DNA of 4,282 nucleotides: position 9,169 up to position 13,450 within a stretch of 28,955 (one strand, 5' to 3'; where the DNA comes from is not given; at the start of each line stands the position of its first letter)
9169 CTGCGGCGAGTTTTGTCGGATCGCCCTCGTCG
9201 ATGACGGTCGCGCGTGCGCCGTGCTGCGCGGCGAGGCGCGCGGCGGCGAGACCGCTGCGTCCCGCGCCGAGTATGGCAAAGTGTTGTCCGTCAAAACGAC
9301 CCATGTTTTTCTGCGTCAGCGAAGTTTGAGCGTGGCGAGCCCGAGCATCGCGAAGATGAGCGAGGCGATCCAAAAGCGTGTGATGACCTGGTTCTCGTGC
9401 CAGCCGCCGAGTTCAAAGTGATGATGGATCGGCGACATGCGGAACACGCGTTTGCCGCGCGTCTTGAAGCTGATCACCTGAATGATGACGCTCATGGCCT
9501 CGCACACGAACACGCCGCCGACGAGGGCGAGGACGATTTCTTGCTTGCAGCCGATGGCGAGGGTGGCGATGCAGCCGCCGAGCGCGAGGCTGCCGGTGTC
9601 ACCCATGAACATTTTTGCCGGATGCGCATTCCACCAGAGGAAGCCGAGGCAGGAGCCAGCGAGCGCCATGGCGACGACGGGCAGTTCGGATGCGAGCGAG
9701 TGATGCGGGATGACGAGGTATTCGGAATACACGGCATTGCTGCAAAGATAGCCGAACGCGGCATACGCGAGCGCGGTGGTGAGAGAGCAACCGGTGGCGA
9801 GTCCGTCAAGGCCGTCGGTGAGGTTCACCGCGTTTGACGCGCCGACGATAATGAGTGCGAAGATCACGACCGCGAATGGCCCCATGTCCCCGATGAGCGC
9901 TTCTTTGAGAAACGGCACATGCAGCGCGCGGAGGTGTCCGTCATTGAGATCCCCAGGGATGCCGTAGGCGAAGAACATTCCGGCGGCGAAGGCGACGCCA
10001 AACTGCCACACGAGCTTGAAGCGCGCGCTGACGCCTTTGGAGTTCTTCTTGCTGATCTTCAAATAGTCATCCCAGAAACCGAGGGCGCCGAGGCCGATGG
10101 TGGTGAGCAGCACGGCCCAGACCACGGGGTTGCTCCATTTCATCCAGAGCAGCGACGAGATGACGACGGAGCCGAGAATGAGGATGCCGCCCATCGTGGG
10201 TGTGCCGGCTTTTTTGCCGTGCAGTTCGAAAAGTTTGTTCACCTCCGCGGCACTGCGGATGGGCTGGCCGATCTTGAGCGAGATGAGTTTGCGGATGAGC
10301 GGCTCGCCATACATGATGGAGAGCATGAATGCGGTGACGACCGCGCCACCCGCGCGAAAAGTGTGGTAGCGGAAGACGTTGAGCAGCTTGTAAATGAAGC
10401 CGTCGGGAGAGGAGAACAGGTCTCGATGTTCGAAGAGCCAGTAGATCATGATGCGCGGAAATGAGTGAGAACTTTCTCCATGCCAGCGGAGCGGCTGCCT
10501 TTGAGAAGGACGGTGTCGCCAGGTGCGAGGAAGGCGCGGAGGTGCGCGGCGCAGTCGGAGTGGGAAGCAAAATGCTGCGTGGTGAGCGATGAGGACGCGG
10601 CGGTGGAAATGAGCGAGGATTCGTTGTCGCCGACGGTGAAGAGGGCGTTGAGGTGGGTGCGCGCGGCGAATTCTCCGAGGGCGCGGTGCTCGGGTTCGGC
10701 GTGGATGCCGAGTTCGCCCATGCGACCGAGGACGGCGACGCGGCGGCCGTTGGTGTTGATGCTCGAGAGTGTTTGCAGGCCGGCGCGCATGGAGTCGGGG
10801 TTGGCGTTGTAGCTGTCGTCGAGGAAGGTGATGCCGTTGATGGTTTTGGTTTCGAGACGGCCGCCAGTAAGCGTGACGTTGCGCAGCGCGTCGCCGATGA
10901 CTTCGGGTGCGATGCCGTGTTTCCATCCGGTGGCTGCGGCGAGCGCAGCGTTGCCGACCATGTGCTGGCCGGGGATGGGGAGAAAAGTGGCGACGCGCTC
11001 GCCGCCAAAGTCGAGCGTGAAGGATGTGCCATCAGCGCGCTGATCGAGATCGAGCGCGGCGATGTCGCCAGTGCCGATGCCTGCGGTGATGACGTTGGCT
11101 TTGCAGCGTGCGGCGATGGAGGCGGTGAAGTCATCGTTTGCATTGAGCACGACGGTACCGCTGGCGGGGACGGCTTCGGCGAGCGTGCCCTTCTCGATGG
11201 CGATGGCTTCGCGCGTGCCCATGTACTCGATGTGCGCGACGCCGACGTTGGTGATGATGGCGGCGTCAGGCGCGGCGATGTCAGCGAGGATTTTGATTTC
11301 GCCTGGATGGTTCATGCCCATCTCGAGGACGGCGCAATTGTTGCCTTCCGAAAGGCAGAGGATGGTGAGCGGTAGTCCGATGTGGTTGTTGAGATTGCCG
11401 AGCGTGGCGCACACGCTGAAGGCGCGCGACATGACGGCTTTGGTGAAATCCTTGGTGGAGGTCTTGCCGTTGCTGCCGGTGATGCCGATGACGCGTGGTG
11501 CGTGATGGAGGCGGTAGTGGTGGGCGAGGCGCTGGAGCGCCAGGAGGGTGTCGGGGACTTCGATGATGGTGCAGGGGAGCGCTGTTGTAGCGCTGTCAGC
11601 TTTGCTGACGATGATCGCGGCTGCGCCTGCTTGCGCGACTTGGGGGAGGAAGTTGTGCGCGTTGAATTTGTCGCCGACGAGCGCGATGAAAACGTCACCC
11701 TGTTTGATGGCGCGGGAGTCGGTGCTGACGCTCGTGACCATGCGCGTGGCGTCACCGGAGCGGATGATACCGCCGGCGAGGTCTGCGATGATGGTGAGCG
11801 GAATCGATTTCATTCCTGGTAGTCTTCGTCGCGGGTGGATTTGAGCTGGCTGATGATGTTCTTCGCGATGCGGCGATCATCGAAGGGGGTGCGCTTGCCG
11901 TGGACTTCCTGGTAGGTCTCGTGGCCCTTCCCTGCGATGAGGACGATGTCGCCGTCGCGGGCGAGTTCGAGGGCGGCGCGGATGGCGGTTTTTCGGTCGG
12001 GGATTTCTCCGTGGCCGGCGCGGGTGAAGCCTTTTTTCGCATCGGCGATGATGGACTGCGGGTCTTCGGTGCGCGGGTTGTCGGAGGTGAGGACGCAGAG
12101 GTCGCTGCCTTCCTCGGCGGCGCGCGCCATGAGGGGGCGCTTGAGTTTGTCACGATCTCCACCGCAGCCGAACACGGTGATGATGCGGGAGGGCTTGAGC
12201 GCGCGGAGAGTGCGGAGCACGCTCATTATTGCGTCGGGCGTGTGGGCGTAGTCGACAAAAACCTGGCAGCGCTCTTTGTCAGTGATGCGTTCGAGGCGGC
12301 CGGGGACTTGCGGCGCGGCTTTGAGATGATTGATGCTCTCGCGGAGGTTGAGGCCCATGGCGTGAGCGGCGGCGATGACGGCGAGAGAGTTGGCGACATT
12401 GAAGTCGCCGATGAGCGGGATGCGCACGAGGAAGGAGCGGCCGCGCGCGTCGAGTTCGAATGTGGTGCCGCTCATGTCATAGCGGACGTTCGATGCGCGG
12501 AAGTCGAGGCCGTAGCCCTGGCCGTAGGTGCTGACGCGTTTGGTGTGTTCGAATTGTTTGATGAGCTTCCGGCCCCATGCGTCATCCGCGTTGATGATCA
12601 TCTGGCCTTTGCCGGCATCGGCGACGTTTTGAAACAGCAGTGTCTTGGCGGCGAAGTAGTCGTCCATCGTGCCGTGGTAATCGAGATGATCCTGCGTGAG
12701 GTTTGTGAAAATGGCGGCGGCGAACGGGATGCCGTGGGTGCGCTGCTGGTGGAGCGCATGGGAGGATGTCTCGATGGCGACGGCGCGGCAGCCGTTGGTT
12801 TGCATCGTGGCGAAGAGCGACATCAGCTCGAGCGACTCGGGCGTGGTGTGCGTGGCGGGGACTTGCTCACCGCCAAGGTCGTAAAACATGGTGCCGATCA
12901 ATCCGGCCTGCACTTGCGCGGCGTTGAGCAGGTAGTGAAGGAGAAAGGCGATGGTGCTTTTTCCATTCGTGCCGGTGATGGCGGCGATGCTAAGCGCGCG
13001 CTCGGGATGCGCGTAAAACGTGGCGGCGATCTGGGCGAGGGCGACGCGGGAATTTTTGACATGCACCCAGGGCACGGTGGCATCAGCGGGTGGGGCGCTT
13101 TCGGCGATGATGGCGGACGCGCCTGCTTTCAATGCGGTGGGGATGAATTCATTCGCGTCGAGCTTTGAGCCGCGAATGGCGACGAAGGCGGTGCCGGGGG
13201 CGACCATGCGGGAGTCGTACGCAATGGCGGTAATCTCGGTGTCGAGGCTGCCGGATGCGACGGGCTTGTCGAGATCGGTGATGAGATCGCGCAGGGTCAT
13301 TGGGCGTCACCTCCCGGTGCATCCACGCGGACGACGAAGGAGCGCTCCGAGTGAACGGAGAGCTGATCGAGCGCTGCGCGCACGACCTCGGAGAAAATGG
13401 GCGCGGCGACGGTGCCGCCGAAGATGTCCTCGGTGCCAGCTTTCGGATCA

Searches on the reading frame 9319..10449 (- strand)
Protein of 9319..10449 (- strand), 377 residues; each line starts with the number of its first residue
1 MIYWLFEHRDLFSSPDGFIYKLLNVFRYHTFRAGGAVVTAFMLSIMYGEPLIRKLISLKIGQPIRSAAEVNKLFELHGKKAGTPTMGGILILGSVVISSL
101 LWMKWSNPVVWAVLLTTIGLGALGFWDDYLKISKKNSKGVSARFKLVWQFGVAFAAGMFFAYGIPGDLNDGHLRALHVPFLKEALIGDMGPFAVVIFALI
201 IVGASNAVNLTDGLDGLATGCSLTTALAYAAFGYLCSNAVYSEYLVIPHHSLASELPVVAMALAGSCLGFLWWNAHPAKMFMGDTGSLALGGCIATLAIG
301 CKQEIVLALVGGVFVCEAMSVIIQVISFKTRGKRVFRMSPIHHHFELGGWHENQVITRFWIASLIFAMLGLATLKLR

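Call 86: search_protein_families(library=ncbifam, proteins=[window:9319-10449:-], max_evalue=0.00001)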
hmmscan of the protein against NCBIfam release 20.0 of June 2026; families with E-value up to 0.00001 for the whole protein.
window:9319-10449:- (377 aa): 3 families
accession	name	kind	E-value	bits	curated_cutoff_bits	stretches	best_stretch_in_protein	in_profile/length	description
TIGR00445.1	mraY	equivalog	1.2e-111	373.2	192.05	1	45-377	2-321/321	phospho-N-acetylmuramoyl-pentapeptide-transferase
NF053644.1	MraY_archaea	equivalog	2.7e-33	115.7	450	2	189-371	178-340/340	pseudomurein biosynthesis MraY family phospho-N-acetylmuramoyl-pentapeptide-transferase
TIGR02380.1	ECA_wecA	exception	7.3e-09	35.2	326.05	1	84-372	42-307/346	UDP-N-acetylglucosamine--undecaprenyl-phosphate N-acetylglucosaminephosphotransferase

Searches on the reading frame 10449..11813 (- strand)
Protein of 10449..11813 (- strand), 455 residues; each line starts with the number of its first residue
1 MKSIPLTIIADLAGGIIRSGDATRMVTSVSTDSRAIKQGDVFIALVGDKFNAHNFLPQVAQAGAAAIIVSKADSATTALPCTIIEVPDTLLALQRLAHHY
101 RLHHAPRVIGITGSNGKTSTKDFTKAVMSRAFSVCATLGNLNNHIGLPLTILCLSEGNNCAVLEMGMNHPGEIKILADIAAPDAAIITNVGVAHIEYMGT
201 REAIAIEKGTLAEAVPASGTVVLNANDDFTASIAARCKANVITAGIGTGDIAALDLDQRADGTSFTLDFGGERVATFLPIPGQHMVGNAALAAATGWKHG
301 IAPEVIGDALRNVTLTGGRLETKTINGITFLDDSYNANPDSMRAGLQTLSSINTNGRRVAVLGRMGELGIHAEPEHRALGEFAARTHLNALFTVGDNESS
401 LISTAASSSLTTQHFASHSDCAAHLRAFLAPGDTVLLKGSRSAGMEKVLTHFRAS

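Call 86: search_protein_families(library=ncbifam, proteins=[window:10449-11813:-], max_evalue=0.00001)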
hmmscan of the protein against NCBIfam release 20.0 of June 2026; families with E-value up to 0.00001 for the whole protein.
window:10449-11813:- (455 aa): 24 families
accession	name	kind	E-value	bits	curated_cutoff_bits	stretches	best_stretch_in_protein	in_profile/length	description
TIGR01143.1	murF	subfamily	1.1e-127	426.5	288.6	1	31-451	1-417/418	UDP-N-acetylmuramoyl-tripeptide--D-alanyl-D-alanine ligase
NF008896.0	PRK11929.1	equivalog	4.1e-123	412.1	1023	1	20-453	521-957/965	bifunctional UDP-N-acetylmuramoyl-L-alanyl-D-glutamate--2,6-diaminopimelate ligase MurE/UDP-N-acetylmuramoyl-tripeptide--D-alanyl-D-alanine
NF008041.0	PRK10773.1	equivalog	1.2e-87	294.6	551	1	1-452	1-447/453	UDP-N-acetylmuramoyl-tripeptide--D-alanyl-D-alanine ligase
NF010693.0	PRK14093.1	equivalog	3.4e-69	233.8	544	1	17-451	19-463/479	UDP-N-acetylmuramoylalanyl-D-glutamyl-2,6-diaminopimelate--D-alanyl-D-alanine ligase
NF008897.0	PRK11930.1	equivalog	7.8e-60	202.8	804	1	20-452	18-453/822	bifunctional UDP-N-acetylmuramoyl-tripeptide:D-alanyl-D-alanine ligase/alanine racemase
NF001126.0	PRK00139.1-4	equivalog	6.7e-39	133.7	373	2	19-146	16-144/486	UDP-N-acetylmuramoyl-L-alanyl-D-glutamate--2,6-diaminopimelate ligase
NF001124.0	PRK00139.1-2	equivalog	5.9e-38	130.8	476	2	21-142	23-145/500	UDP-N-acetylmuramoyl-L-alanyl-D-glutamate--2,6-diaminopimelate ligase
TIGR01085.1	murE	subfamily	3.2e-36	125.3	257.3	2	25-145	3-124/472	UDP-N-acetylmuramyl-tripeptide synthetase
TIGR01087.1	murD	equivalog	9.7e-25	87.5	211.95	1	100-437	98-415/441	UDP-N-acetylmuramoyl-L-alanine--D-glutamate ligase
TIGR01082.1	murC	equivalog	1.1e-22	80.8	335.1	1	99-360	93-349/449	UDP-N-acetylmuramate--L-alanine ligase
NF001123.0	PRK00139.1-1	equivalog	1.5e-20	73.3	586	1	22-366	16-386/493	UDP-N-acetylmuramoyl-L-alanyl-D-glutamate--2,6-diaminopimelate ligase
NF010628.0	PRK14022.1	equivalog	1.8e-19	69.9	536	2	25-131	34-136/483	UDP-N-acetylmuramoyl-L-alanyl-D-glutamate--L-lysine ligase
NF053645.1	pMurC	equivalog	3e-15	55.9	560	1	67-248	65-247/492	pseudomurein biosynthesis peptide ligase pMurC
TIGR02068.2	cya_phycin_syn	equivalog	5.7e-14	51.1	850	1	182-244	565-629/862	cyanophycin synthetase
NF001130.0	PRK00139.2-4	equivalog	1.4e-13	50.5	715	1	23-134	28-137/516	UDP-N-acetylmuramoyl-L-alanyl-D-glutamate--2,6-diaminopimelate ligase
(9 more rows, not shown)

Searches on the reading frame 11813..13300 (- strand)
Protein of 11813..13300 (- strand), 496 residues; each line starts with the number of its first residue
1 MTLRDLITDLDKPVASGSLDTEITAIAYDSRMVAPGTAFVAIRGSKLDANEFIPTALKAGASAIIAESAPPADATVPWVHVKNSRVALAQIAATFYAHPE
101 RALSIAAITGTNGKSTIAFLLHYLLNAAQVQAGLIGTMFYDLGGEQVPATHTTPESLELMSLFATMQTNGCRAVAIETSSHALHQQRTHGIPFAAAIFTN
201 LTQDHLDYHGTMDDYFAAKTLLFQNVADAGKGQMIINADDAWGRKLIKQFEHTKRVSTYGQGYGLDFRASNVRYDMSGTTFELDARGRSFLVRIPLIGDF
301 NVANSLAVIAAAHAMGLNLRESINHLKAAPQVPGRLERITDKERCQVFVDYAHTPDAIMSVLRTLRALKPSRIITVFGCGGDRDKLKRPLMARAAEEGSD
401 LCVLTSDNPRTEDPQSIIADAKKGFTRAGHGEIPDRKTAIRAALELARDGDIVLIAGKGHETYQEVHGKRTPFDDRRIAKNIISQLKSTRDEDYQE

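Call 86: search_protein_families(library=ncbifam, proteins=[window:11813-13300:-], max_evalue=0.00001)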
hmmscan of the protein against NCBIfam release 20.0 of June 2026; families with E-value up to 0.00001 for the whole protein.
window:11813-13300:- (496 aa): 27 families (the best 25 are shown)
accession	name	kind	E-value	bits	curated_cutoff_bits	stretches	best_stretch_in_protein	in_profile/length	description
NF001126.0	PRK00139.1-4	equivalog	2.9e-168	560.4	373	1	1-485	1-484/486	UDP-N-acetylmuramoyl-L-alanyl-D-glutamate--2,6-diaminopimelate ligase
NF008896.0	PRK11929.1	equivalog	1.9e-157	525.8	1023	1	23-489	29-505/965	bifunctional UDP-N-acetylmuramoyl-L-alanyl-D-glutamate--2,6-diaminopimelate ligase MurE/UDP-N-acetylmuramoyl-tripeptide--D-alanyl-D-alanine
NF001124.0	PRK00139.1-2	equivalog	1.5e-155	518.8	476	1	15-488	20-497/500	UDP-N-acetylmuramoyl-L-alanyl-D-glutamate--2,6-diaminopimelate ligase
TIGR01085.1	murE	subfamily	2.5e-155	518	257.3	1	20-483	1-471/472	UDP-N-acetylmuramyl-tripeptide synthetase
NF001123.0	PRK00139.1-1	equivalog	3.1e-132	441.7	586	1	8-485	5-491/493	UDP-N-acetylmuramoyl-L-alanyl-D-glutamate--2,6-diaminopimelate ligase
NF010628.0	PRK14022.1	equivalog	1.3e-96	324.3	536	1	20-480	32-478/483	UDP-N-acetylmuramoyl-L-alanyl-D-glutamate--L-lysine ligase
NF001130.0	PRK00139.2-4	equivalog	5.5e-72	243.1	715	1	16-487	24-515/516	UDP-N-acetylmuramoyl-L-alanyl-D-glutamate--2,6-diaminopimelate ligase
NF001129.0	PRK00139.2-3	equivalog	2e-55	188.2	762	1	17-478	35-510/517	UDP-N-acetylmuramoyl-L-alanyl-D-glutamate--2,6-diaminopimelate ligase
NF001127.0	PRK00139.2-1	equivalog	4.1e-54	184.2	997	1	18-489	26-517/520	UDP-N-acetylmuramoyl-L-alanyl-D-glutamate--2,6-diaminopimelate ligase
NF001131.0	PRK00139.2-5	equivalog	1.8e-46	159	1000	1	25-473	38-472/483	UDP-N-acetylmuramoyl-L-alanyl-D-glutamate--2,6-diaminopimelate ligase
TIGR01143.1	murF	subfamily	1.7e-44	152.5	288.6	2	195-456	152-404/418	UDP-N-acetylmuramoyl-tripeptide--D-alanyl-D-alanine ligase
TIGR01087.1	murD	equivalog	2.2e-32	112.7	211.95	2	164-456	145-416/441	UDP-N-acetylmuramoyl-L-alanine--D-glutamate ligase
NF008041.0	PRK10773.1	equivalog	1.7e-31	109.5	551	1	17-350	18-331/453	UDP-N-acetylmuramoyl-tripeptide--D-alanyl-D-alanine ligase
TIGR02068.2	cya_phycin_syn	equivalog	2.7e-31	108.4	850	2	299-460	682-851/862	cyanophycin synthetase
TIGR01082.1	murC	equivalog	1.5e-27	96.8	335.1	1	195-377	170-352/449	UDP-N-acetylmuramate--L-alanine ligase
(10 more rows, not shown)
